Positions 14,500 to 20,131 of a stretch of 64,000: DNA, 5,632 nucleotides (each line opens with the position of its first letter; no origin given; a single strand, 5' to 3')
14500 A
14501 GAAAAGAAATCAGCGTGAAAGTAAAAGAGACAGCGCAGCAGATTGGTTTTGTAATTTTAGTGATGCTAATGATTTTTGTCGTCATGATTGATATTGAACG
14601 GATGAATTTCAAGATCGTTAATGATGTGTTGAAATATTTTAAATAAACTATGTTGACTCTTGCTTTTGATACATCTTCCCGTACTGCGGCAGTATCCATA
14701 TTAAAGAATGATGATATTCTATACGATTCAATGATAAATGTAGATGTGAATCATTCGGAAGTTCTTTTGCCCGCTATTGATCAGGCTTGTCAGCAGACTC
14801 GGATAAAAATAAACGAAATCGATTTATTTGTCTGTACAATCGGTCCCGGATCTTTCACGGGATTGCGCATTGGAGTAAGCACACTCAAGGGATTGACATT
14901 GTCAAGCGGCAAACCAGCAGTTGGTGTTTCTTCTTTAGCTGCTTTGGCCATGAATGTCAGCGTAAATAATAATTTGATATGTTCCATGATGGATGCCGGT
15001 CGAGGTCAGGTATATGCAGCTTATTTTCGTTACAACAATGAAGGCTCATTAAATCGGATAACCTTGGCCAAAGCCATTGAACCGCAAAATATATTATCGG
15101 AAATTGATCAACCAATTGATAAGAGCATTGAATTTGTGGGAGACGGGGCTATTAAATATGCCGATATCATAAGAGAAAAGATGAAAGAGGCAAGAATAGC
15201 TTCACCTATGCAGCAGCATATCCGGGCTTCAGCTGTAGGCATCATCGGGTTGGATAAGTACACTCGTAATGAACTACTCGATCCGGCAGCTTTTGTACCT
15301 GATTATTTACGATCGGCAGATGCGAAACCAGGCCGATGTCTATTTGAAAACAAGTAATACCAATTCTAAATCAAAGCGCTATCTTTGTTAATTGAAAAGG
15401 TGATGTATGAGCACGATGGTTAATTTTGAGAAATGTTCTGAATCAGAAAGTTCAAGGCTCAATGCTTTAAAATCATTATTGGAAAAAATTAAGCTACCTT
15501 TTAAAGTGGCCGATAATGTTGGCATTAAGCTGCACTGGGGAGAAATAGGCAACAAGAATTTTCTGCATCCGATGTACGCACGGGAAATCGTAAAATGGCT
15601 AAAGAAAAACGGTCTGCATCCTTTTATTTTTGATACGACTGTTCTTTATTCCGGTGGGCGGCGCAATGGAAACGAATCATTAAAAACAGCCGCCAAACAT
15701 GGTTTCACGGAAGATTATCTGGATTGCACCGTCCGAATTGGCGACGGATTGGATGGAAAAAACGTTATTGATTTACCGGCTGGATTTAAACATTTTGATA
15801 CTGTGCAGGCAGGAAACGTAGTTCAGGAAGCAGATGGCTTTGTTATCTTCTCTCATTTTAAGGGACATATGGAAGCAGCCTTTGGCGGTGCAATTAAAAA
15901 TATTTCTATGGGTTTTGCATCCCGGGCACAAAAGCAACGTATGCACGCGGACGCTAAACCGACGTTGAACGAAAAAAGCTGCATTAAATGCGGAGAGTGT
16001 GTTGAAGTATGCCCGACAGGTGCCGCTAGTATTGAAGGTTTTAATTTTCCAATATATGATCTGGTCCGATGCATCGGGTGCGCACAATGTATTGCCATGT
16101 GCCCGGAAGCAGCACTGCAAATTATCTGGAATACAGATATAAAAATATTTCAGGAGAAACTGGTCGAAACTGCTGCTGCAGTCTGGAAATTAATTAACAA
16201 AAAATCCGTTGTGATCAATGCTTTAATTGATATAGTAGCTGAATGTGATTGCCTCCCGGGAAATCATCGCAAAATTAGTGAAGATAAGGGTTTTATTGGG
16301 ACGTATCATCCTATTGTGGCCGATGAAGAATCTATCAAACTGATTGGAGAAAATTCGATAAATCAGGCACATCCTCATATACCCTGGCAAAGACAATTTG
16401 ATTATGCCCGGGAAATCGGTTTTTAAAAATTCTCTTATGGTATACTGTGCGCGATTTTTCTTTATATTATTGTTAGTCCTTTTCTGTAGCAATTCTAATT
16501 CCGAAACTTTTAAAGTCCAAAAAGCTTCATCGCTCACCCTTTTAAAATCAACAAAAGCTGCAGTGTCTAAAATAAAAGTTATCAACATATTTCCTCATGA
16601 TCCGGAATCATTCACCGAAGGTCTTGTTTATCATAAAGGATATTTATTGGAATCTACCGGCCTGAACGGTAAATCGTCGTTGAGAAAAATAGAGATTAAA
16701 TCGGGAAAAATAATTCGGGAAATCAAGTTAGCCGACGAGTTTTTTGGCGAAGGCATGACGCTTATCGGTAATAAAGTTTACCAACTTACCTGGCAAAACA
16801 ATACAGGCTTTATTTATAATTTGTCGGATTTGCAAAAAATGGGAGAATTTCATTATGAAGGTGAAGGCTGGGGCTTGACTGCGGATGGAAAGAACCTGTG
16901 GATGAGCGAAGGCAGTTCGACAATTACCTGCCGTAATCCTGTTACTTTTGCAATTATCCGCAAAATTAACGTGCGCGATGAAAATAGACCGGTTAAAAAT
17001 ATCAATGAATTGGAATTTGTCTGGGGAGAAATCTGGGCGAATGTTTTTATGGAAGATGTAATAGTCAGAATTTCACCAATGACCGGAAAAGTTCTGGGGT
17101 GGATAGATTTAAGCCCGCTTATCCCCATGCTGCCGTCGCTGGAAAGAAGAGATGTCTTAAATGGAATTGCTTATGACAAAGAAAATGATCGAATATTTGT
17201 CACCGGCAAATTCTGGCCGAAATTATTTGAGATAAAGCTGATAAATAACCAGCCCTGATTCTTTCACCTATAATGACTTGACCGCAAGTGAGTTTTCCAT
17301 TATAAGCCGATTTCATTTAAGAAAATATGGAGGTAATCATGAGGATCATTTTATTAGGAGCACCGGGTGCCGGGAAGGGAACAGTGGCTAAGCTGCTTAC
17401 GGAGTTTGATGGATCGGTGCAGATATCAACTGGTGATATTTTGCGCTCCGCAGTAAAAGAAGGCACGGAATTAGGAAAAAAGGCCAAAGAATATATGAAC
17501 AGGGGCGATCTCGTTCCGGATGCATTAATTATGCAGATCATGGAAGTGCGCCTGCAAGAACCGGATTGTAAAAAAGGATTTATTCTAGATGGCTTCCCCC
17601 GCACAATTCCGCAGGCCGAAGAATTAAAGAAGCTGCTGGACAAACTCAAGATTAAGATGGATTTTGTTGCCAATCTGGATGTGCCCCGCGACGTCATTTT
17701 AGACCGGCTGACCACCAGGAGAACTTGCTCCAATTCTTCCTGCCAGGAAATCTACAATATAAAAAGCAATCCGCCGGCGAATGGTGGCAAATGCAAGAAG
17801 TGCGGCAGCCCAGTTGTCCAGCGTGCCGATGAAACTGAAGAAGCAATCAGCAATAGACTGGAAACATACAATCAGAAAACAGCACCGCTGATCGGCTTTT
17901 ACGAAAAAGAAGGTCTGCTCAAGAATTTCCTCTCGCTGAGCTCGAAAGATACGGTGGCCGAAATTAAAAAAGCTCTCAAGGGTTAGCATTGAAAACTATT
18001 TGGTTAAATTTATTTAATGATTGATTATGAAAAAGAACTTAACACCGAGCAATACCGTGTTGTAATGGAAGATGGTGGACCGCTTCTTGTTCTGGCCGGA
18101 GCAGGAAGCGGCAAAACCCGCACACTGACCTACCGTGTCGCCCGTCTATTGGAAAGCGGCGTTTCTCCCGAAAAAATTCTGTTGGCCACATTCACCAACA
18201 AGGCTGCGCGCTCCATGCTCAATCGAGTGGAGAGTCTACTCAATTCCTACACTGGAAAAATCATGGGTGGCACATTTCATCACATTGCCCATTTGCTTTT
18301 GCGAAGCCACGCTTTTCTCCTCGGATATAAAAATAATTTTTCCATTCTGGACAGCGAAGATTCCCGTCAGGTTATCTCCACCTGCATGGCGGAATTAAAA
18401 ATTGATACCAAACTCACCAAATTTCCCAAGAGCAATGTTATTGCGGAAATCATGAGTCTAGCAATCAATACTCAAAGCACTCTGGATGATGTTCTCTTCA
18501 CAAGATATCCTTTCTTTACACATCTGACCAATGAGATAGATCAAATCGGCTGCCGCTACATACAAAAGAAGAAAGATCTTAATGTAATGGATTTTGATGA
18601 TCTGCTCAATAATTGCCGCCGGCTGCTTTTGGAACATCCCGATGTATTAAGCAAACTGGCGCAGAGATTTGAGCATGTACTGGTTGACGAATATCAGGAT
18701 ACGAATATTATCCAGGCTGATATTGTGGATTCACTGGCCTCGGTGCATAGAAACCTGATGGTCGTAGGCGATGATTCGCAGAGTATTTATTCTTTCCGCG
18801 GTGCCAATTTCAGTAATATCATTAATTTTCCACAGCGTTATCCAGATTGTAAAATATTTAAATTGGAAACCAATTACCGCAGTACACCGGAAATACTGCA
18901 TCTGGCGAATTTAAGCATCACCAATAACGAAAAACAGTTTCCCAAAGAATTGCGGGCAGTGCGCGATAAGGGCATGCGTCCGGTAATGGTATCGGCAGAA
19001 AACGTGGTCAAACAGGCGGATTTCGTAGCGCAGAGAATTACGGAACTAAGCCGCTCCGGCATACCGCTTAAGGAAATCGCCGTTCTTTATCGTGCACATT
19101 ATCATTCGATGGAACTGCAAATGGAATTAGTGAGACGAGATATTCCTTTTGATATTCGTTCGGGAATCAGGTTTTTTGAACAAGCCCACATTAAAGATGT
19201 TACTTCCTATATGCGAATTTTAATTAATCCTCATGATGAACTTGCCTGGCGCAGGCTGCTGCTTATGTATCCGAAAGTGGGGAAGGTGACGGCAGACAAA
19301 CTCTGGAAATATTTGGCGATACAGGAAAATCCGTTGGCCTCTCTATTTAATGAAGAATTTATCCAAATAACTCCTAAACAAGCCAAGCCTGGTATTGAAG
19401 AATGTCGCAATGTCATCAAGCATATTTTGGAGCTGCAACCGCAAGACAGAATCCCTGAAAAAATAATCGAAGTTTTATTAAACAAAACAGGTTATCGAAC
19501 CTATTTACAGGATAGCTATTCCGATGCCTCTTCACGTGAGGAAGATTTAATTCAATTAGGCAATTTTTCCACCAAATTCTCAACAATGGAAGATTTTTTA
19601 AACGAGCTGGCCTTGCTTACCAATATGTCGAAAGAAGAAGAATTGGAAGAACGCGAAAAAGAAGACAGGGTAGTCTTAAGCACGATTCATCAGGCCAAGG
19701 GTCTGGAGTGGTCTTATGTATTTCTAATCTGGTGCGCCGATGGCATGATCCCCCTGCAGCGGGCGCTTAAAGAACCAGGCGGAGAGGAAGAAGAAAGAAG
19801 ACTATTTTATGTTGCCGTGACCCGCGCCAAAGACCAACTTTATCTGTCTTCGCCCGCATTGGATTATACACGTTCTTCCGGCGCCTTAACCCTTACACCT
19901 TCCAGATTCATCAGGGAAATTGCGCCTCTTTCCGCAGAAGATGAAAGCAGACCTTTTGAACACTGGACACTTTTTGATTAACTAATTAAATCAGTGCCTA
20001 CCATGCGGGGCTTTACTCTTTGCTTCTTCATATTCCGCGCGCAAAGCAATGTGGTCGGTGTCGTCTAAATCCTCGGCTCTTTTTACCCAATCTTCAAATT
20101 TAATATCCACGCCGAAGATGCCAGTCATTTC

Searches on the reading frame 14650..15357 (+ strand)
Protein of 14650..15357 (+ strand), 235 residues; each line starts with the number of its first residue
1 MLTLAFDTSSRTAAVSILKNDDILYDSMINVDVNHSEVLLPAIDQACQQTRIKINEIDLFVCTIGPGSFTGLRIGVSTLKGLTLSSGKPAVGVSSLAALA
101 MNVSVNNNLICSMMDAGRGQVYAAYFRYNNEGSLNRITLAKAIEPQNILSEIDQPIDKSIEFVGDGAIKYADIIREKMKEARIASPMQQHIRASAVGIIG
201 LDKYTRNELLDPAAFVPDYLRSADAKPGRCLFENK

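Call 60: search_protein_families(library=pfam, proteins=[window:14650-15357:+], max_evalue=0.00001)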
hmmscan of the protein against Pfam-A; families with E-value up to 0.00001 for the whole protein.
window:14650-15357:+ (235 aa): 1 family
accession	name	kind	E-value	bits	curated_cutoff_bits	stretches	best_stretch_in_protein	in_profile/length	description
PF00814.31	TsaD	-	1.2e-29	104.3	24.8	1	34-226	28-261/264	tRNA N6-adenosine threonylcarbamoyltransferase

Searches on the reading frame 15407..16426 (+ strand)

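Call 60: search_protein_families(library=pfam, proteins=[window:15407-16426:+], max_evalue=0.00001)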
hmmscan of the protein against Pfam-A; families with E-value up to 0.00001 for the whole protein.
window:15407-16426:+ (339 aa): 12 families
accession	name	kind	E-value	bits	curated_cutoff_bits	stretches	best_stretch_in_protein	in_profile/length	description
PF04015.17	DUF362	-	2.6e-36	126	24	1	38-305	1-194/200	Domain of unknown function (DUF362)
PF12838.12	Fer4_7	-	4.1e-12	46.8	27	1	191-236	1-52/52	4Fe-4S dicluster domain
PF00037.32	Fer4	-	9e-12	44.7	21.1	1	186-206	2-22/24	4Fe-4S binding domain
PF13237.11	Fer4_10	-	2.2e-10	40.7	25.5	1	185-233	2-53/53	4Fe-4S dicluster domain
PF12837.12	Fer4_6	-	9.8e-10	38.4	25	1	188-206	5-23/24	4Fe-4S binding domain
PF13187.11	Fer4_9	-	1.9e-09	37.8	27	1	192-236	2-51/52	4Fe-4S dicluster domain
PF13484.11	Fer4_16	-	9.1e-09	36.4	30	0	192-207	2-17/66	4Fe-4S double cluster binding domain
PF13746.11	Fer4_18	-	2.4e-08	34.6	27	1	173-238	42-101/114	4Fe-4S dicluster domain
PF13183.11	Fer4_8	-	9.4e-08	32.9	27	0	190-205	52-67/68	4Fe-4S dicluster domain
PF14697.11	Fer4_21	-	3.1e-07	30.8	35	0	187-233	3-52/59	4Fe-4S dicluster domain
PF12797.12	Fer4_2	-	1.1e-06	28.6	24.5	0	184-204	2-22/22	4Fe-4S binding domain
PF13534.11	Fer4_17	-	1.4e-06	29.2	22.2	0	178-205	33-59/61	4Fe-4S dicluster domain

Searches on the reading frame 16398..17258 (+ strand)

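Call 60: search_protein_families(library=pfam, proteins=[window:16398-17258:+], max_evalue=0.00001)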
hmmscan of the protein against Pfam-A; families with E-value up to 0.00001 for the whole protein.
window:16398-17258:+ (286 aa): 1 family
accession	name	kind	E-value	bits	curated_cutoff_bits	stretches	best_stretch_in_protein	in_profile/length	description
PF05096.18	Glu_cyclase_2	-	1.2e-95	320.1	22.3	1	48-281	18-249/249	Glutamine cyclotransferase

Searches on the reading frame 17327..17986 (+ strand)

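Call 60: search_protein_families(library=pfam, proteins=[window:17327-17986:+], max_evalue=0.00001)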
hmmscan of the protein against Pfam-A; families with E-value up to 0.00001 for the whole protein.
window:17327-17986:+ (219 aa): 4 families
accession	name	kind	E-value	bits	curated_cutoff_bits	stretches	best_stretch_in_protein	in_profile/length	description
PF00406.28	ADK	-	9e-54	182.1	26.8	1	9-196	1-150/151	Adenylate kinase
PF13207.12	AAA_17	-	1.8e-26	93.5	27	1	10-135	1-126/136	AAA domain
PF05191.20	ADK_lid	-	2.4e-12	46.9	26.6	1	131-168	1-36/36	Adenylate kinase, active site lid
PF17213.9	Hydin_ADK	-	4.5e-06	27.4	27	0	62-89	168-195/196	Hydin Adenylate kinase-like domain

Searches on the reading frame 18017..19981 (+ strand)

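Call 60: search_protein_families(library=pfam, proteins=[window:18017-19981:+], max_evalue=0.00001)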
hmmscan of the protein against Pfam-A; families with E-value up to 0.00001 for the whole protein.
window:18017-19981:+ (654 aa): 5 families
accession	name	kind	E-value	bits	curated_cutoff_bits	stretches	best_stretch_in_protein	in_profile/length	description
PF00580.27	UvrD-helicase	-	6e-74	249.6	23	1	8-276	1-271/271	UvrD/REP helicase N-terminal domain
PF13361.12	UvrD_C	-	7.8e-58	197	25.6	1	282-611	2-346/350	UvrD-like helicase C-terminal domain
PF13245.12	AAA_19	-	1e-19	71.5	25.1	1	22-261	13-134/134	AAA domain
PF13538.12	UvrD_C_2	-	1.8e-12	47.4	27.4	1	552-610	2-51/52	UvrD-like helicase C-terminal domain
PF01443.25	Viral_helicase1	-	3.4e-07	30.8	21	0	534-610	162-226/228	Viral superfamily 1 RNA helicase core domain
